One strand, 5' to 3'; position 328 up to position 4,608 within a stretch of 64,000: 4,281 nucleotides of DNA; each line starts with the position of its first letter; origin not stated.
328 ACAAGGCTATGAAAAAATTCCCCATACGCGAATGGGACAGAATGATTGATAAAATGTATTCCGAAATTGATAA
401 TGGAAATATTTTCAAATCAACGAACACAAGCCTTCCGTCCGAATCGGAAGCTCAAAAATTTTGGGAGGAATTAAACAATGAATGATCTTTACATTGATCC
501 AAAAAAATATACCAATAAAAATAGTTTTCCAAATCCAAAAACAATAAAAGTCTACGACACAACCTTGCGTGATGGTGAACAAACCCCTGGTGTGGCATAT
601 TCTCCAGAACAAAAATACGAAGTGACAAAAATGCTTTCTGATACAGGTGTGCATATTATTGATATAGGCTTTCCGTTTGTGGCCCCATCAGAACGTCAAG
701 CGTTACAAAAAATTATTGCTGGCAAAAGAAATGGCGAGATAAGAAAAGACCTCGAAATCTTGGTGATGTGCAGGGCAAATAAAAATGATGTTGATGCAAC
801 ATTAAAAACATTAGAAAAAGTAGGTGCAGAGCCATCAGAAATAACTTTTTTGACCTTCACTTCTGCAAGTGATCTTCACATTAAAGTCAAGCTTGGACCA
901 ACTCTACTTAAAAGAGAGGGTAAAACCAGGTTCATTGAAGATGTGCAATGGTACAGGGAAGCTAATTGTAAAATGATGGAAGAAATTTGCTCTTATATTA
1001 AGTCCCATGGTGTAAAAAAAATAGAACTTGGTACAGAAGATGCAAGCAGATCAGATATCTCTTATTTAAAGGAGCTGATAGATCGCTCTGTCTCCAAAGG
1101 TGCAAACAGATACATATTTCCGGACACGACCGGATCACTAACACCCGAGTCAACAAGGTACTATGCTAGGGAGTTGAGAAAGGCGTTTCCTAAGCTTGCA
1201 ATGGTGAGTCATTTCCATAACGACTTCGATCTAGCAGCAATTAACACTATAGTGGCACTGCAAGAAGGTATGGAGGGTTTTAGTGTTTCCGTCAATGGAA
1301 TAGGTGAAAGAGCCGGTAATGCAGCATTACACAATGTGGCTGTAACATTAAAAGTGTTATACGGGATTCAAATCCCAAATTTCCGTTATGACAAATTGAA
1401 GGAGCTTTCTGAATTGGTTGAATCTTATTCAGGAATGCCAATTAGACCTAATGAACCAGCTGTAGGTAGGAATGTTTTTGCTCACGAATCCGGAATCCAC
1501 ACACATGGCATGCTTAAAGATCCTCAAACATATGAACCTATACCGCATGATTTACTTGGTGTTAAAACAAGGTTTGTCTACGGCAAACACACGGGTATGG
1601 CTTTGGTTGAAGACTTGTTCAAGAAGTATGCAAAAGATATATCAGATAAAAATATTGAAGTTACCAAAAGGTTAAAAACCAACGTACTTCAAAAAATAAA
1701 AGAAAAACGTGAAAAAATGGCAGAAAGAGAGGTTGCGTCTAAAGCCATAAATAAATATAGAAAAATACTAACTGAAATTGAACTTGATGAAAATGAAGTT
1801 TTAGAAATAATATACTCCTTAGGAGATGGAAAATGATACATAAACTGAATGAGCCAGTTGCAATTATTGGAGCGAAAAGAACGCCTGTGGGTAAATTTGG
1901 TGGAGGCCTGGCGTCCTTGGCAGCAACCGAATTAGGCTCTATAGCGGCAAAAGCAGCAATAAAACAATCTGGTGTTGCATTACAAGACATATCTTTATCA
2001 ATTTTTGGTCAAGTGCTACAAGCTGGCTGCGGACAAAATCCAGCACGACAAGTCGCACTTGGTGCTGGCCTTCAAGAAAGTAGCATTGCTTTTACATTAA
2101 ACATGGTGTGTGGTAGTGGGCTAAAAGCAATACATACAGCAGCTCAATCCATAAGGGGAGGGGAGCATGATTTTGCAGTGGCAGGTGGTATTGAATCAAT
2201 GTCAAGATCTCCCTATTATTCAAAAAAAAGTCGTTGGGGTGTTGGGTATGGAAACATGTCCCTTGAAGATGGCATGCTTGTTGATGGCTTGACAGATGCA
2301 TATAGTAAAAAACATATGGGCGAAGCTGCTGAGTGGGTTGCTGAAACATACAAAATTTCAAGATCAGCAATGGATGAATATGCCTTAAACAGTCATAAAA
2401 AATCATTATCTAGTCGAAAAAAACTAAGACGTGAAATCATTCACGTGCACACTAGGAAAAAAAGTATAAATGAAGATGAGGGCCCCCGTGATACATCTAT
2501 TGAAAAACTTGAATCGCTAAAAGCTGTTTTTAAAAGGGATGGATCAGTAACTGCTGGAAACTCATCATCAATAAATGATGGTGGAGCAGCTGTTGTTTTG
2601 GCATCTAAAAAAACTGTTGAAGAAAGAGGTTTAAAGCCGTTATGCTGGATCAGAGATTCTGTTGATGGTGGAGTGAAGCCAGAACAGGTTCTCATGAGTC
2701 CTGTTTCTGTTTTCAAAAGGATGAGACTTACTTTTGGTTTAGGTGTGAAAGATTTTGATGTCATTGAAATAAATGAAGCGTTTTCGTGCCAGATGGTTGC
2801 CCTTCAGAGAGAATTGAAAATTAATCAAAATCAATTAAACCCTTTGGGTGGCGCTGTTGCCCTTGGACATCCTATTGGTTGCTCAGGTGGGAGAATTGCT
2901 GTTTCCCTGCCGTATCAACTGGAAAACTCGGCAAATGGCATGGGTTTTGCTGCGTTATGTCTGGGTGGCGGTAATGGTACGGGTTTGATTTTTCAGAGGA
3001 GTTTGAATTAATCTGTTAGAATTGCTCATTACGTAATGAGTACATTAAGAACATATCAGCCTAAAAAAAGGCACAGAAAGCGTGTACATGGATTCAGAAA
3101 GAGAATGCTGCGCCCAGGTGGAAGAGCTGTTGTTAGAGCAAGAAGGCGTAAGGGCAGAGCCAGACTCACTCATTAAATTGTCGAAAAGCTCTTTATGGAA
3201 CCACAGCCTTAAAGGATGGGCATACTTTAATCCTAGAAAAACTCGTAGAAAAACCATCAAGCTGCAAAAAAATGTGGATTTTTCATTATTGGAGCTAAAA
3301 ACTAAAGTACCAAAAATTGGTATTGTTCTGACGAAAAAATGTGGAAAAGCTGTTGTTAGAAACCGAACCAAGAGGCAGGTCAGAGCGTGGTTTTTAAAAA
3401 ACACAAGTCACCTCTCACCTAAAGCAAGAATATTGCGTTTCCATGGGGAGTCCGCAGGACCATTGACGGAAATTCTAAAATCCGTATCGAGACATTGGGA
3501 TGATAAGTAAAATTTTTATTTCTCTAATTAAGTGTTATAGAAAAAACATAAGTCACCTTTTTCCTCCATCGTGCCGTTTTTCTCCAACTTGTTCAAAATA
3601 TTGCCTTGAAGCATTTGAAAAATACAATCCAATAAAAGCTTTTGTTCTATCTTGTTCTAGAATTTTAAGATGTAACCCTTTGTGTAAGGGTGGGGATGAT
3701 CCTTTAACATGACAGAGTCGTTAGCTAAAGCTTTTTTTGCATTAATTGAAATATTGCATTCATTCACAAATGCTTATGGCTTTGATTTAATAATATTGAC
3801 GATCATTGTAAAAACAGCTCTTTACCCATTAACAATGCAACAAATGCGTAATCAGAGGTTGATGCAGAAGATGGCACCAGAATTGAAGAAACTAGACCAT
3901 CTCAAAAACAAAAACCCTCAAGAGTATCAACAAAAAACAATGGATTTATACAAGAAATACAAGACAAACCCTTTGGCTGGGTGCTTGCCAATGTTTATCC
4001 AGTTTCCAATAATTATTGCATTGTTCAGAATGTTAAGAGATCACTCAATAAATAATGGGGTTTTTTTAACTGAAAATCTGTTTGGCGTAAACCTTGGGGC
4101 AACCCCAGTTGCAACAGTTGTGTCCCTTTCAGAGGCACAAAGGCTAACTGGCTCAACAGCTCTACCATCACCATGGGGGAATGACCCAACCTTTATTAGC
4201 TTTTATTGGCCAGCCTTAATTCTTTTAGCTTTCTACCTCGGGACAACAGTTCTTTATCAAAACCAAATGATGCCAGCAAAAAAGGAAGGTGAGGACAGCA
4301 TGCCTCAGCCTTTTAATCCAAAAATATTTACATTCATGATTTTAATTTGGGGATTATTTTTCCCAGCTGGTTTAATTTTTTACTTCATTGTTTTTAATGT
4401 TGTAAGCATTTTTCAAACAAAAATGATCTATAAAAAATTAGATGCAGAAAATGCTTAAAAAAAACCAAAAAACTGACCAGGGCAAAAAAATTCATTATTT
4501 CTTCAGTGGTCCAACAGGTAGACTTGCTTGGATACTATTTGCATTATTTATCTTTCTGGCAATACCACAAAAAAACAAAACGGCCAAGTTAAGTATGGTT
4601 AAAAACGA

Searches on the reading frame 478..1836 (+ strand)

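Call 29: search_protein_families(library=pfam, proteins=[window:478-1836:+], max_evalue=0.00001)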
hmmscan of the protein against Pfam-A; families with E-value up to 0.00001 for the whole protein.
window:478-1836:+ (452 aa): 2 families
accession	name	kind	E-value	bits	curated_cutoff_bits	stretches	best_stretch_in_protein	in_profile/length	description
PF00682.25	HMGL-like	-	2.5e-53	181.6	29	1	23-314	2-260/260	HMGL-like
PF22617.1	HCS_D2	-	9.7e-17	61.6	27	1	329-401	2-76/82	Homocitrate synthase post-HMGL domain-like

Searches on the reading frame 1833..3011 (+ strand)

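Call 29: search_protein_families(library=pfam, proteins=[window:1833-3011:+], max_evalue=0.00001)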
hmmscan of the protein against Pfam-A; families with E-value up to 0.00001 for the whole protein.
window:1833-3011:+ (392 aa): 3 families
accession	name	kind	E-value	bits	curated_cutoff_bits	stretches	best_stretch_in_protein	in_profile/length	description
PF00108.29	Thiolase_N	-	1.4e-81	274.2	26.4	1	9-259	1-259/260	Thiolase, N-terminal domain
PF02803.24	Thiolase_C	-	7.8e-35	119.6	27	1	268-389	2-123/123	Thiolase, C-terminal domain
PF00109.32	ketoacyl-synt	-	2.5e-07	31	20.8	1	86-126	167-207/252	Beta-ketoacyl synthase, N-terminal domain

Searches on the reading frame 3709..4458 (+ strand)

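Call 29: search_protein_families(library=pfam, proteins=[window:3709-4458:+], max_evalue=0.00001)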
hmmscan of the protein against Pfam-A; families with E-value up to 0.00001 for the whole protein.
window:3709-4458:+ (249 aa): 1 family
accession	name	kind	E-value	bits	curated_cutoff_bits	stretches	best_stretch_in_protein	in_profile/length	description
PF02096.25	60KD_IMP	-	8.4e-44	149.8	35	1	23-242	1-163/163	60Kd inner membrane protein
